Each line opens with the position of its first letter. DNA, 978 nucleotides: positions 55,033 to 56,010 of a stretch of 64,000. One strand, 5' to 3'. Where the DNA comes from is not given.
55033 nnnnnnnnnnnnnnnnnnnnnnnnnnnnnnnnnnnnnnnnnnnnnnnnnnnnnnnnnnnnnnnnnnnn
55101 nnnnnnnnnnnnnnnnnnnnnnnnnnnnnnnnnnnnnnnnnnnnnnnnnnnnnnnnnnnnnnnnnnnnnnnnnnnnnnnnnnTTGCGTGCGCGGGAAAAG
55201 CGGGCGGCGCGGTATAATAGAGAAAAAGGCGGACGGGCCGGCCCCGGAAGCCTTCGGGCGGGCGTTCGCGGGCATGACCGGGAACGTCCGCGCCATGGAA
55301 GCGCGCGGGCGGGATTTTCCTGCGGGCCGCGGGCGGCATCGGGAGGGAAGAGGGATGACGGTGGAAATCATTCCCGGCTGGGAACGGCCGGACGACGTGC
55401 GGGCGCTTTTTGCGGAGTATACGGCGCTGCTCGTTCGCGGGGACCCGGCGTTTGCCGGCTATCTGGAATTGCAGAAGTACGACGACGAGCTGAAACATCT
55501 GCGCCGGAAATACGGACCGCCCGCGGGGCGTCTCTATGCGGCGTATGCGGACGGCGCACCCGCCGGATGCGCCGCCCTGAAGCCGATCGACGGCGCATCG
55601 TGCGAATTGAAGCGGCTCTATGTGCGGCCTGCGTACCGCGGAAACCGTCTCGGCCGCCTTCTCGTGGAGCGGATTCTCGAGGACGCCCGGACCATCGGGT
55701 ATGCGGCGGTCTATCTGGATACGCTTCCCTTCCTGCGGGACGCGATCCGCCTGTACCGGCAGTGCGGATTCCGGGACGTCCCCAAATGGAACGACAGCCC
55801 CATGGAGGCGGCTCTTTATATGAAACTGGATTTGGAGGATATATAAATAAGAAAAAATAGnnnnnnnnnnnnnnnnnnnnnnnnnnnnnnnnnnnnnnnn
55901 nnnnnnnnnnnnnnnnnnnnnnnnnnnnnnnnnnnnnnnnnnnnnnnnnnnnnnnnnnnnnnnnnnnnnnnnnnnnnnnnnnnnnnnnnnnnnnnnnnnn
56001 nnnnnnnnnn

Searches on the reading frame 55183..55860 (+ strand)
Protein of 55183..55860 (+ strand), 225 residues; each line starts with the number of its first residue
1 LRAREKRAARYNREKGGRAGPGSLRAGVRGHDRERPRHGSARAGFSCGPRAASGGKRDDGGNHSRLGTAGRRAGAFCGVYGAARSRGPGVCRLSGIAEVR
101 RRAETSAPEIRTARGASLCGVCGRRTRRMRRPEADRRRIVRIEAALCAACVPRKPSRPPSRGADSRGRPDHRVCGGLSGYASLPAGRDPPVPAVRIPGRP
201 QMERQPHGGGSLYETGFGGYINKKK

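Call 12: search_protein_families(library=pfam, proteins=[window:55183-55860:+], max_evalue=0.01)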
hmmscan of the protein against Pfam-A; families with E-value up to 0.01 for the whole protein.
window:55183-55860:+ (225 aa): 0 families

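Call 86: search_protein_families(library=pfam, proteins=[window:55187-55846:+], max_evalue=0.01)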
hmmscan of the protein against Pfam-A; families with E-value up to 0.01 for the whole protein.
window:55187-55846:+ (219 aa): 5 families
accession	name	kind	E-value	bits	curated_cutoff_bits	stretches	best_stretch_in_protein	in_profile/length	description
PF00583.31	Acetyltransf_1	-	5.2e-19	69.1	20.7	1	104-195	22-116/116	Acetyltransferase (GNAT) family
PF13508.13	Acetyltransf_7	-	3.1e-15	56.8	27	1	113-196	2-83/84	Acetyltransferase (GNAT) domain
PF13673.13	Acetyltransf_10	-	2.1e-07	31.4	23.6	1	115-198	32-110/128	Acetyltransferase (GNAT) domain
PF13480.13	Acetyltransf_6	-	9e-05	23.1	22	1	56-175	19-132/143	Acetyltransferase (GNAT) domain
PF14542.12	Acetyltransf_CG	-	0.00023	21.7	30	1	119-175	4-61/80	GCN5-related N-acetyl-transferase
